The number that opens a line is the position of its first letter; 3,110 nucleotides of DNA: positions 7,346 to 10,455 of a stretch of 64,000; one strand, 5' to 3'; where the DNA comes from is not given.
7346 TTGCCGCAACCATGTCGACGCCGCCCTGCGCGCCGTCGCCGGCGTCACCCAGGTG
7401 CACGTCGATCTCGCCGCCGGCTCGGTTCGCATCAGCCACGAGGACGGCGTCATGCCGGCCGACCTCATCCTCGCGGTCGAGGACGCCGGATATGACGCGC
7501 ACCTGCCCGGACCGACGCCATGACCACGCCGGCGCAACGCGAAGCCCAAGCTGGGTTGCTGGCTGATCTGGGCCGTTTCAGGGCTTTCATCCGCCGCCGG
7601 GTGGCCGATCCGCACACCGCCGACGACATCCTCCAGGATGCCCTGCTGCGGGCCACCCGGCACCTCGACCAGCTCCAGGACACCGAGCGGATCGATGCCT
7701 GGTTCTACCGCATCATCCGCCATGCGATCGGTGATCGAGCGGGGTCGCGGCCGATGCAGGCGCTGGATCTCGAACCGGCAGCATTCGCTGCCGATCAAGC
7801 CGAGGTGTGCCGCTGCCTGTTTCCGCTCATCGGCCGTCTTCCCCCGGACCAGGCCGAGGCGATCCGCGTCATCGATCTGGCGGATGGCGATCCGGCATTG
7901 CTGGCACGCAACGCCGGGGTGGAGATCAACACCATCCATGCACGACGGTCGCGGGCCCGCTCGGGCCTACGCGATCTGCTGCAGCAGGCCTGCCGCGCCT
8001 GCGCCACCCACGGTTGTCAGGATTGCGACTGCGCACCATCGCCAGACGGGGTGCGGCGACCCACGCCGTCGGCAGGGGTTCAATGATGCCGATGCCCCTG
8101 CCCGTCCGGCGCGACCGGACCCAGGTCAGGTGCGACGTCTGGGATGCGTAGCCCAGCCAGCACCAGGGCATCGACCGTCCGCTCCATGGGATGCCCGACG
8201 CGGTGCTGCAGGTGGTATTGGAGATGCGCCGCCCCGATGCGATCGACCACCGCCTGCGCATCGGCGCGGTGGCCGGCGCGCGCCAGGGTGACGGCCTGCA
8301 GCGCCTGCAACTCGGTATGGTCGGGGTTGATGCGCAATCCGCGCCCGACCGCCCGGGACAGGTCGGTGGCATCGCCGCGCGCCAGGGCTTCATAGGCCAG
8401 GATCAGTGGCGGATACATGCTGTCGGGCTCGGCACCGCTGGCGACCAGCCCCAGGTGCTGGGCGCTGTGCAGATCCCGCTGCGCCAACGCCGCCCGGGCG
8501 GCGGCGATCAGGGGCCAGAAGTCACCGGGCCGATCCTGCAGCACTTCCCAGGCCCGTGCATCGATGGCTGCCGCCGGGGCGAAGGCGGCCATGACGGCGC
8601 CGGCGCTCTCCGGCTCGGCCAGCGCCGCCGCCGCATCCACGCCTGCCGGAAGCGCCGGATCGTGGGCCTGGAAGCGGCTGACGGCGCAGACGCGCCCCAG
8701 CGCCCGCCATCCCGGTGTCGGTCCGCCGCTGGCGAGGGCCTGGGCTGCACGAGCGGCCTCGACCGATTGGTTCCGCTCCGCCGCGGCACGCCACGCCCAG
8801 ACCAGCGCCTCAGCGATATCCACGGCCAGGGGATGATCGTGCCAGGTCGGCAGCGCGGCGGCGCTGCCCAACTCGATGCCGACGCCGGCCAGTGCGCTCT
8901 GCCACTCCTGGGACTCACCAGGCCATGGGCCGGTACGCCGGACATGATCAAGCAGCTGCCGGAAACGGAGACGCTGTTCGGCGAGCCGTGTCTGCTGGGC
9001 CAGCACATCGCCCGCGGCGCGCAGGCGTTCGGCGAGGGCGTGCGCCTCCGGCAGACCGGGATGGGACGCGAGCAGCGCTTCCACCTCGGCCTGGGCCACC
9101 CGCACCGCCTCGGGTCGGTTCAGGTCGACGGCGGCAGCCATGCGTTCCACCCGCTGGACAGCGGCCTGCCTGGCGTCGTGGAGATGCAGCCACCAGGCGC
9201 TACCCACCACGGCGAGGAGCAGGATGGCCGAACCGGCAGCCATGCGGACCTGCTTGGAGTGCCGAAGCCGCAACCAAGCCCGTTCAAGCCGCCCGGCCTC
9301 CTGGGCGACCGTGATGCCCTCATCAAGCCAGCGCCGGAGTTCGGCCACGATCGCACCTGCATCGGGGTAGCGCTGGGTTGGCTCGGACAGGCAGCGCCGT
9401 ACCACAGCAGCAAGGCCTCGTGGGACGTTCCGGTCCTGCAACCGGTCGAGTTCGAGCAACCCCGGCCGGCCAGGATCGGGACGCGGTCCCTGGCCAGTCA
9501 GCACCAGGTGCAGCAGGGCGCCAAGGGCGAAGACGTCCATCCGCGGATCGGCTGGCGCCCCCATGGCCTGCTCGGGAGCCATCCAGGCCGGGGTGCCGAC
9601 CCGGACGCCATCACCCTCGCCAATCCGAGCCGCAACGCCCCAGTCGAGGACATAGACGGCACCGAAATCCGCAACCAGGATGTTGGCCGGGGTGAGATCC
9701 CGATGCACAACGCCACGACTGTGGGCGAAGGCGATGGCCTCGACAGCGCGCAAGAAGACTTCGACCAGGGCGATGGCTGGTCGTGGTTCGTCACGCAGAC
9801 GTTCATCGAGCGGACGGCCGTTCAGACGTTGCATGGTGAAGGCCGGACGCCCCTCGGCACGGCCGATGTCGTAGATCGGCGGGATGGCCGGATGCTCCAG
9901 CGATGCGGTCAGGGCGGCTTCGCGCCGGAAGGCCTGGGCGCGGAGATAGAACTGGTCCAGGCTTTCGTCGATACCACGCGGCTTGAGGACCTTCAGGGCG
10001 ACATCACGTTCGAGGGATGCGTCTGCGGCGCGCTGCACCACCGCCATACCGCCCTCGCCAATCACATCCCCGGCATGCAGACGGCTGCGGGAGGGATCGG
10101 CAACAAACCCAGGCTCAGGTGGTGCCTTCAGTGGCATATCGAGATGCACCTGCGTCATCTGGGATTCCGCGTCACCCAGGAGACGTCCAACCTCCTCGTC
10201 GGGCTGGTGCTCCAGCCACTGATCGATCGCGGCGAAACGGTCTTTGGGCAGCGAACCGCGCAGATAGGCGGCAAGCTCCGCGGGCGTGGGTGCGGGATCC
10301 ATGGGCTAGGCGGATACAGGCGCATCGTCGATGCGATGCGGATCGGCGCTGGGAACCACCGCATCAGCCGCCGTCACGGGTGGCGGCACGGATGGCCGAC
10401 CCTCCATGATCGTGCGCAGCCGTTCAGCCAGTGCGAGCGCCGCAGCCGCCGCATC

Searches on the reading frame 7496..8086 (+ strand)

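Call 13: search_protein_families(library=pfam, proteins=[window:7496-8086:+], max_evalue=0.001)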
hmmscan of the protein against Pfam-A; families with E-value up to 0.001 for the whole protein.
window:7496-8086:+ (196 aa): 1 family
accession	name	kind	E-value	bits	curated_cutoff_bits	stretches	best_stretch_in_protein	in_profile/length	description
PF04542.20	Sigma70_r2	-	7.7e-11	42.1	24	1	27-81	8-64/71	Sigma-70 region 2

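Call 51: search_protein_families(library=ncbifam, proteins=[window:7520-8086:+], max_evalue=0.001)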
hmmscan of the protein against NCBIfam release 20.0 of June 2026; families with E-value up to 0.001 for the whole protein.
window:7520-8086:+ (188 aa): 39 families (the best 25 are shown)
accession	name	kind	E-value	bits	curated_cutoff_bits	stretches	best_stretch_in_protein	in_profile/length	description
NF007215.0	PRK09637.1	equivalog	4.4e-26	92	212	1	19-164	13-164/181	RNA polymerase sigma factor SigZ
TIGR02959.1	SigZ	equivalog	4.4e-25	88.5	168.65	1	20-163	8-157/170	RNA polymerase sigma factor SigZ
NF009198.0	PRK12546.1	equivalog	5.4e-12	45.8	270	1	4-155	4-162/188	RNA polymerase sigma factor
NF007225.0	PRK09643.1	equivalog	4.5e-11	42.8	190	1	21-157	41-185/204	RNA polymerase sigma factor SigM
NF009169.0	PRK12516.1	equivalog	4.6e-11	42.5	321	1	6-158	9-168/188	RNA polymerase sigma factor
TIGR02989.1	Sig-70_gvs1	subfamily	7.7e-11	42.2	124.55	1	19-150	13-154/158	RNA polymerase sigma-70 factor, Rhodopirellula/Verrucomicrobium family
TIGR02937.1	sigma70-ECF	superfamily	1.1e-10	41.3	42.9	1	20-152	14-163/165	sigma-70 family RNA polymerase sigma factor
NF009164.0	PRK12511.1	equivalog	1.2e-10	41.2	185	1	8-157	5-162/182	RNA polymerase sigma factor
NF058625.1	sigma_PG0214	equivalog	2.1e-10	40.6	130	1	25-156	22-163/170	GFO_1088 family ECF-type sigma factor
NF009199.0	PRK12547.1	subfamily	7.6e-10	38.5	219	1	6-155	5-161/184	RNA polymerase sigma factor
NF009192.0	PRK12540.1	equivalog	2.8e-09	36.8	307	1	12-155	10-160/182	RNA polymerase sigma factor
NF009170.0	PRK12517.1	subfamily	2.9e-09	36.6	197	1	28-157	44-179/188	RNA polymerase sigma factor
TIGR02985.1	Sig70_bacteroi1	subfamily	5.9e-09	36.3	126.4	1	19-152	13-160/162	RNA polymerase sigma-70 factor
TIGR02983.1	SigE-fam_strep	subfamily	1.2e-08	35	141.55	1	24-156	23-160/162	SigE family RNA polymerase sigma factor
TIGR02950.1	SigM_subfam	subfamily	1.9e-08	34.3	147.95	1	23-72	16-64/159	RNA polymerase sigma factor, SigM family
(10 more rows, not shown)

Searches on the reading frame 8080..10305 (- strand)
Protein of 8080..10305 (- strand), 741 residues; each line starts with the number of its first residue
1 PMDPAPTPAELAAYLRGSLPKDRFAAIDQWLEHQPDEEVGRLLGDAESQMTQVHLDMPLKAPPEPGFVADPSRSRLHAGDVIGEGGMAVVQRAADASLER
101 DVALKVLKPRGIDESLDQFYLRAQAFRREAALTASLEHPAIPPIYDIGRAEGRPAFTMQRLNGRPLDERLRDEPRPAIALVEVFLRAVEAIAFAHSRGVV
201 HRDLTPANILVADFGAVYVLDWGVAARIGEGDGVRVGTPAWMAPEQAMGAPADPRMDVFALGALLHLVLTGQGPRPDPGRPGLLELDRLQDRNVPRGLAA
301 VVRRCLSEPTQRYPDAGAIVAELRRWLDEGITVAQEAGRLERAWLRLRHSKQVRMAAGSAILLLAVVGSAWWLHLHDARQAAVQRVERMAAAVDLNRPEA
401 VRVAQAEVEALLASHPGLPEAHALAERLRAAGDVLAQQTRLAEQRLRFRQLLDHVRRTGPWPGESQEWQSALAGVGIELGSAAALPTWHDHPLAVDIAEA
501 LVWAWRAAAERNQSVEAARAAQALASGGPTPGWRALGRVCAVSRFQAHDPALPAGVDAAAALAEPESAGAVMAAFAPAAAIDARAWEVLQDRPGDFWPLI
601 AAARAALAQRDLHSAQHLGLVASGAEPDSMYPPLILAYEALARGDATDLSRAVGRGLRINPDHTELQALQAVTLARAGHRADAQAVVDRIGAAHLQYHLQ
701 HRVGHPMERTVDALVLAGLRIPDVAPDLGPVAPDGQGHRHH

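Call 14: search_protein_families(library=pfam, proteins=[window:8080-10305:-], max_evalue=0.001)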
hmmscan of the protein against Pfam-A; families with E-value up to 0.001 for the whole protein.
window:8080-10305:- (741 aa): 3 families
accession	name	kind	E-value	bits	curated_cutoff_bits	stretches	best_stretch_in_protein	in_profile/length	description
PF00069.31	Pkinase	-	2.2e-31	109.7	31.7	1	78-276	3-198/263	Protein kinase domain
PF07714.23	PK_Tyr_Ser-Thr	-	4.2e-17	62.7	23.1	1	77-314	2-249/258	Protein tyrosine and serine/threonine kinase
PF03109.22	ABC1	-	0.0004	20.1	22.9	0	124-230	115-219/244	ABC1 atypical kinase-like domain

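Call 51: search_protein_families(library=ncbifam, proteins=[window:8080-10302:-], max_evalue=0.001)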
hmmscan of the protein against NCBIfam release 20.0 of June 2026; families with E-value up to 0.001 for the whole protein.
window:8080-10302:- (740 aa): 14 families
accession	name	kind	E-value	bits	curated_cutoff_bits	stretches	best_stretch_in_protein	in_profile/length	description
NF033483.0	PknB_PASTA_kin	equivalog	1e-45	156.8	450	1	74-329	8-272/563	Stk1 family PASTA domain-containing Ser/Thr kinase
NF052427.1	StpK7MSMEG_1200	equivalog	3.5e-41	141.4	900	1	79-391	13-337/601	serine/threonine protein kinase StpK7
NF009651.0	PRK13184.1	equivalog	1.5e-33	115.8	839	1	80-327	9-292/932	serine/threonine-protein kinase PknD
NF038150.1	lanthi_synth_IV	equivalog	6.4e-24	84.3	650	1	89-443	205-552/851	class IV lanthionine synthetase LanL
TIGR03903.1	TOMM_kin_cyc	equivalog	1.2e-22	79.7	705.75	1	99-271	4-186/1267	TOMM system kinase/cyclase fusion protein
NF047741.1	antiphage_MADS6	equivalog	3e-22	78.9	460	2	167-329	287-464/612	methylation-associated defense system protein kinase MAD6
NF033442.0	BREX_PglW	equivalog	2.6e-16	58.5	990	1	121-273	253-427/1391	BREX system serine/threonine kinase PglW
NF038151.1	lanthi_synth_III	equivalog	9.2e-12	44.2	575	1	181-269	340-424/833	class III lanthionine synthetase LanKC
NF043056.1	T4SS_LegK1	equivalog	2.7e-09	36.1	550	1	194-264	206-280/516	Dot/Icm T4SS effector kinase LegK1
TIGR03724.2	arch_bud32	equivalog_domain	3.7e-09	36.4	125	1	113-225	29-132/193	KEOPS complex kinase/ATPase Bud32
NF007174.0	PRK09605.1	equivalog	1e-07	30.8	447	1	79-225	339-474/535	bifunctional N(6)-L-threonylcarbamoyladenine synthase/serine/threonine protein kinase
NF011462.0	PRK14879.1-3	equivalog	4.4e-06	26.6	174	1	83-224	5-128/192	Kae1-associated kinase Bud32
NF011463.0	PRK14879.1-4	equivalog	0.00013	21.5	188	1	80-224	22-160/237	Kae1-associated kinase Bud32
NF011461.0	PRK14879.1-2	equivalog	0.00075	19.3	372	0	154-225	79-147/225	Kae1-associated kinase Bud32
